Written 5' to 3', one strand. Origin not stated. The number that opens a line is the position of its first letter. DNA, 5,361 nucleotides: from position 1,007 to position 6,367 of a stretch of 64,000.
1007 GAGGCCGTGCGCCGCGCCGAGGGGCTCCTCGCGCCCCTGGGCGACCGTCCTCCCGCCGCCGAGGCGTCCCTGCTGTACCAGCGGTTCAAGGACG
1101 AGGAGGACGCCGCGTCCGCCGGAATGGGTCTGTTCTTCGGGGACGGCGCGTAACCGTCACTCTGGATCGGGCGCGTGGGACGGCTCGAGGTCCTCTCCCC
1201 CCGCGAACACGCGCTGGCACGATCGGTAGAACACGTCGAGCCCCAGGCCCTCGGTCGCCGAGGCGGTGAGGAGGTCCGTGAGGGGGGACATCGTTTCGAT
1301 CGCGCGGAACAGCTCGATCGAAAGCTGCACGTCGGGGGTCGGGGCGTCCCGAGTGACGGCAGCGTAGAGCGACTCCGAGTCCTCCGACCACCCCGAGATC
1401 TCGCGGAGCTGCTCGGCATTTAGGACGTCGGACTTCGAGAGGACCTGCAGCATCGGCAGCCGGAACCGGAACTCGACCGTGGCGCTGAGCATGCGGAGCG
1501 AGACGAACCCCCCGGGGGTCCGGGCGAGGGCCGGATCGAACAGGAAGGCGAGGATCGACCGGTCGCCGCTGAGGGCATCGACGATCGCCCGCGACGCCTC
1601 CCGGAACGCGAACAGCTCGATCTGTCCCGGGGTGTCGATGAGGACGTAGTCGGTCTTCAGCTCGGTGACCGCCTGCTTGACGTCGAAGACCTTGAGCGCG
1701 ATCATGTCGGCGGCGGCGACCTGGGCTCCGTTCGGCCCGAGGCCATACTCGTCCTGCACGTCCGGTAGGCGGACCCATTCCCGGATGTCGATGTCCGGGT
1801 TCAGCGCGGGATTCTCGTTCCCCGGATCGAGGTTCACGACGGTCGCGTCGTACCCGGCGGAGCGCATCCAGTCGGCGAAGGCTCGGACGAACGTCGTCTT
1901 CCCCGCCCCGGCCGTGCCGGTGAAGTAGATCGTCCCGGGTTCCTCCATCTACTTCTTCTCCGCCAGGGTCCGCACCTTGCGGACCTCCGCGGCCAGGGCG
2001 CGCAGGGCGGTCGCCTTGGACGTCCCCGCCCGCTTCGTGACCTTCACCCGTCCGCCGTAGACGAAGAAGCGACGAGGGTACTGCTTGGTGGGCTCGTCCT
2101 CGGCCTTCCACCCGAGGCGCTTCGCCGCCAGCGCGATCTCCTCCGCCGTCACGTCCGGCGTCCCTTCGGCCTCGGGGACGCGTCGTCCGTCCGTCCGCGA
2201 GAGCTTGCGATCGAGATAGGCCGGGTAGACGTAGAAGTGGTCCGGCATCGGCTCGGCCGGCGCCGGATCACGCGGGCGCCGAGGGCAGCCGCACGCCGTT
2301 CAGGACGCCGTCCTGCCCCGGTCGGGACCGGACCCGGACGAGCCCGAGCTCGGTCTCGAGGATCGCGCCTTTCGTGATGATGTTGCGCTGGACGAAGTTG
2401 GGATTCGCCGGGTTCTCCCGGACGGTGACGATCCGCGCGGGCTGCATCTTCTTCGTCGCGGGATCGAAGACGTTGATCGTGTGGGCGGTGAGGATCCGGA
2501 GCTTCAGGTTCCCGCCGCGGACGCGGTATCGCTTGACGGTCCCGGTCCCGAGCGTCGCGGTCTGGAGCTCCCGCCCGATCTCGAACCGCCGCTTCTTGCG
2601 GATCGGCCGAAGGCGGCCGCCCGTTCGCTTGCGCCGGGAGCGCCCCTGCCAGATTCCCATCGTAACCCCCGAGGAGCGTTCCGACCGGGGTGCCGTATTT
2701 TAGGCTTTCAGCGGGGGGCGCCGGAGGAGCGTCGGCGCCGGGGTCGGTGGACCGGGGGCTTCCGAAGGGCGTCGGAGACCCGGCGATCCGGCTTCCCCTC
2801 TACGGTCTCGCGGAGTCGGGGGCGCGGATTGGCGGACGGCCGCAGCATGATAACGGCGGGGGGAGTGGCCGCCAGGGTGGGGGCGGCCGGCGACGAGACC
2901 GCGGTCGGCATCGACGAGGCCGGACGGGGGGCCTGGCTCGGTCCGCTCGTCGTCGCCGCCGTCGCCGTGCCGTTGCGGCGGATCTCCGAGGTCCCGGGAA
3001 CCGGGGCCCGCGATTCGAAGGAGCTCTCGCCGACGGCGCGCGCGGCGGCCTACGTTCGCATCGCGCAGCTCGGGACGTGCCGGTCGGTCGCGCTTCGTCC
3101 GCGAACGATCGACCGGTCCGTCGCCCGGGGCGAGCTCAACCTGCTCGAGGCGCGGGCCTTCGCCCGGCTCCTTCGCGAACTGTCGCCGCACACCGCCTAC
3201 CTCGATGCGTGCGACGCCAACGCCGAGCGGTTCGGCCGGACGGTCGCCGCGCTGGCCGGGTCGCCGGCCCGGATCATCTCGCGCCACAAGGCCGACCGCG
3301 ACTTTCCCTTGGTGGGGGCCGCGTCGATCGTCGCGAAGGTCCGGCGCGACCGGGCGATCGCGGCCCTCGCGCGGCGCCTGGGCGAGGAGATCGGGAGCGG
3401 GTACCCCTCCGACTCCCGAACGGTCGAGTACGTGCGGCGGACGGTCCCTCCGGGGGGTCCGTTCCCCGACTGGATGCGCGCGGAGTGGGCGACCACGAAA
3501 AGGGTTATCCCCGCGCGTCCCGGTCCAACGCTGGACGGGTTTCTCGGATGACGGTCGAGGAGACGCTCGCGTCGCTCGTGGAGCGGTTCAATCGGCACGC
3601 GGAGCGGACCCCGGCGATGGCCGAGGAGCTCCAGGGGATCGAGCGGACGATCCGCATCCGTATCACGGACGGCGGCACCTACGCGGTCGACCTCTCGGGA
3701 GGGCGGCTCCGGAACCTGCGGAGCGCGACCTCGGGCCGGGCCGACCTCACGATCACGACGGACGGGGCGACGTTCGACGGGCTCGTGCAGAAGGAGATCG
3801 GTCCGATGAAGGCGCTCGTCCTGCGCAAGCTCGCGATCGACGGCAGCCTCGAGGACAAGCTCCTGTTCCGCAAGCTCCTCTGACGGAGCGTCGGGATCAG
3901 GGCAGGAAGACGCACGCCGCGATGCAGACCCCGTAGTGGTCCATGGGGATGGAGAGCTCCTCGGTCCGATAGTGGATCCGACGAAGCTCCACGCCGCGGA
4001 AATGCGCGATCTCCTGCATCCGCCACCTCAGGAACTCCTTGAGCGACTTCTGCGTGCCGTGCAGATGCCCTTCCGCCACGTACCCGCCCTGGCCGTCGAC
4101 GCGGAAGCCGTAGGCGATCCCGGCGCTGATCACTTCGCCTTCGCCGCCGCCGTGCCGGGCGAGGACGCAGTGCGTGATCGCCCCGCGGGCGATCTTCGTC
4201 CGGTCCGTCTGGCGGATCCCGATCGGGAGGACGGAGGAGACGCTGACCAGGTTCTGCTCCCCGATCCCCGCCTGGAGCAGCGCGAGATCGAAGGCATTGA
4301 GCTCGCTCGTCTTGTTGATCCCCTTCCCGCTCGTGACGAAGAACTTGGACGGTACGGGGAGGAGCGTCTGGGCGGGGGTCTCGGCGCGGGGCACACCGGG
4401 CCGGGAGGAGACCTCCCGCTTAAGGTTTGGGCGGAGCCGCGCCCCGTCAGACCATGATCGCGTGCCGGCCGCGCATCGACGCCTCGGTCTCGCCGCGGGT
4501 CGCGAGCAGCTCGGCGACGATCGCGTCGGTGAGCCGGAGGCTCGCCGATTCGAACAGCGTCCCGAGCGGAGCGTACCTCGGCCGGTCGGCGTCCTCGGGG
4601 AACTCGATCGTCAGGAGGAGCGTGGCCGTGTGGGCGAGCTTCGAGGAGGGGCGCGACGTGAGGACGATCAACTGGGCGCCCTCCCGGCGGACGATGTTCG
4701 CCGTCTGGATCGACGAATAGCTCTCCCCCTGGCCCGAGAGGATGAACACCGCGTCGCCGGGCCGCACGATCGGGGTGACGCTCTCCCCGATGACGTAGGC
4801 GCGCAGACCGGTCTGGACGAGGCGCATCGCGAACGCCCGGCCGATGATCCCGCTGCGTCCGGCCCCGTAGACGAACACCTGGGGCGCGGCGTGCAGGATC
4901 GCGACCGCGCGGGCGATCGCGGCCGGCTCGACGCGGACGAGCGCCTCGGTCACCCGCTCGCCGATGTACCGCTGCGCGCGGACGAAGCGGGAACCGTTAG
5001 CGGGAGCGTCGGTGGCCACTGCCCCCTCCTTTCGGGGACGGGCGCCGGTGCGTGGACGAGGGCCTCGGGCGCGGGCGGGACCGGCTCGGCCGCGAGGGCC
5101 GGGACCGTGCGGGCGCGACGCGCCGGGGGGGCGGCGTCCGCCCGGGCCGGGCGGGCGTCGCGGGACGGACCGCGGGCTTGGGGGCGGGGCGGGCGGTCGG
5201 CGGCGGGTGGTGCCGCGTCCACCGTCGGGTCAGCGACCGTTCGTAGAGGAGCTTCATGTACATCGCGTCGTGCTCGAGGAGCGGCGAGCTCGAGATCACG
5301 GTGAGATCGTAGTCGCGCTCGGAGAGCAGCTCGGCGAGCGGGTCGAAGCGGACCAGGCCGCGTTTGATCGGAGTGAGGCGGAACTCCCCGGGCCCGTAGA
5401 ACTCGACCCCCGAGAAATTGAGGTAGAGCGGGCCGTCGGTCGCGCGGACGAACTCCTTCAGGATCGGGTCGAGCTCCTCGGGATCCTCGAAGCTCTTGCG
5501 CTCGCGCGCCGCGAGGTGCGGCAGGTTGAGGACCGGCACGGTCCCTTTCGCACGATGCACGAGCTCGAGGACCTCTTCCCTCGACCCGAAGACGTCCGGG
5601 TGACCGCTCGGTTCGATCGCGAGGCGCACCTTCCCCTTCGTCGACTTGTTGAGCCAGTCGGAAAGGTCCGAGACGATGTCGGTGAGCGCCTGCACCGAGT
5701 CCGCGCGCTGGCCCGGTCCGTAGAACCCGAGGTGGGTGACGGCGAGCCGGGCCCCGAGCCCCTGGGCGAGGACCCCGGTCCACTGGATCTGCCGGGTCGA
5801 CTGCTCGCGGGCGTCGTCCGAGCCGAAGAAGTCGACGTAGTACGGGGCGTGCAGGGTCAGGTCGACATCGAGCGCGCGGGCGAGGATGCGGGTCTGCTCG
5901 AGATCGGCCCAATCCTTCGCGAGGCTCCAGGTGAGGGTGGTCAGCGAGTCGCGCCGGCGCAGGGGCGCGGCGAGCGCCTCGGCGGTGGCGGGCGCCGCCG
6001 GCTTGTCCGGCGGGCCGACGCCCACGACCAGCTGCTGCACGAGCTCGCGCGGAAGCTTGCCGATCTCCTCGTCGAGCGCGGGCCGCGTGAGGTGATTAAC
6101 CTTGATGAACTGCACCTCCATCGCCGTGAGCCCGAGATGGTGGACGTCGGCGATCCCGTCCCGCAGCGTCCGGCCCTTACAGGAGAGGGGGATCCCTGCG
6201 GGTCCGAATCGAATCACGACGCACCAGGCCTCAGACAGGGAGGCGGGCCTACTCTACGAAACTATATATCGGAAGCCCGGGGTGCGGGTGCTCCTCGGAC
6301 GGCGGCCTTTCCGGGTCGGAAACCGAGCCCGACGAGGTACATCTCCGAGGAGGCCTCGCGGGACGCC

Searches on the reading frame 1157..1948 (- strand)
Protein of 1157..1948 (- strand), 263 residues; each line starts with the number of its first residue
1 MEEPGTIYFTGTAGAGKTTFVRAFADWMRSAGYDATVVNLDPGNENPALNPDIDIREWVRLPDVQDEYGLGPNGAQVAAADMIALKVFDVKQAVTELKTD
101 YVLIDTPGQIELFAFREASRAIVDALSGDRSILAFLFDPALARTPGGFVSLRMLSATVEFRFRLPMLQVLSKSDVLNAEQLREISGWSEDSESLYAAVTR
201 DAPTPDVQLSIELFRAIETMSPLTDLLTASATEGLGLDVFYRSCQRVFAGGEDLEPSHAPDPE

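Call 30: search_protein_families(library=pfam, proteins=[window:1157-1948:-], max_evalue=0.0001)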
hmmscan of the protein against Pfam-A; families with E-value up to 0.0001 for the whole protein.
window:1157-1948:- (263 aa): 2 families
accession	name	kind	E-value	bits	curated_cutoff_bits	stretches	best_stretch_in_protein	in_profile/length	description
PF03029.23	ATP_bind_1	-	5e-52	177.5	27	1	10-245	2-235/240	Conserved hypothetical ATP binding protein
PF16575.11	CLP1_P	-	9.7e-06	26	26.6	0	11-46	1-36/188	mRNA cleavage and polyadenylation factor CLP1 P-loop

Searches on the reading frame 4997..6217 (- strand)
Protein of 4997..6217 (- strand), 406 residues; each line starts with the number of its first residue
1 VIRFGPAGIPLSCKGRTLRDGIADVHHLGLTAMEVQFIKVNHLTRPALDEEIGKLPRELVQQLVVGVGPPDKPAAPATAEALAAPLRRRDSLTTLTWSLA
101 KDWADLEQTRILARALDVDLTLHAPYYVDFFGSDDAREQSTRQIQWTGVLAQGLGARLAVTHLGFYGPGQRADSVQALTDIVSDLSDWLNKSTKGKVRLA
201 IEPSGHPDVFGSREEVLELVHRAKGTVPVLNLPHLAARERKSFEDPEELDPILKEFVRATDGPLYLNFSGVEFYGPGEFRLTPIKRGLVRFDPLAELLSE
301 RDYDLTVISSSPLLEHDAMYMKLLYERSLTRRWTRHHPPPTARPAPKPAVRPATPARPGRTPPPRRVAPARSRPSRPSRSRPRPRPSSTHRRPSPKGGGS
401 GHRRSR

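Call 30: search_protein_families(library=pfam, proteins=[window:4997-6217:-], max_evalue=0.0001)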
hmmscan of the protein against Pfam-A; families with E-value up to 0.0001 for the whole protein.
window:4997-6217:- (406 aa): 1 family
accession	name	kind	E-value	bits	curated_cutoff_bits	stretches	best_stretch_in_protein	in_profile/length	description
PF01261.30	AP_endonuc_2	-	1.7e-13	51.3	31.1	1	105-306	29-224/249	Xylose isomerase-like TIM barrel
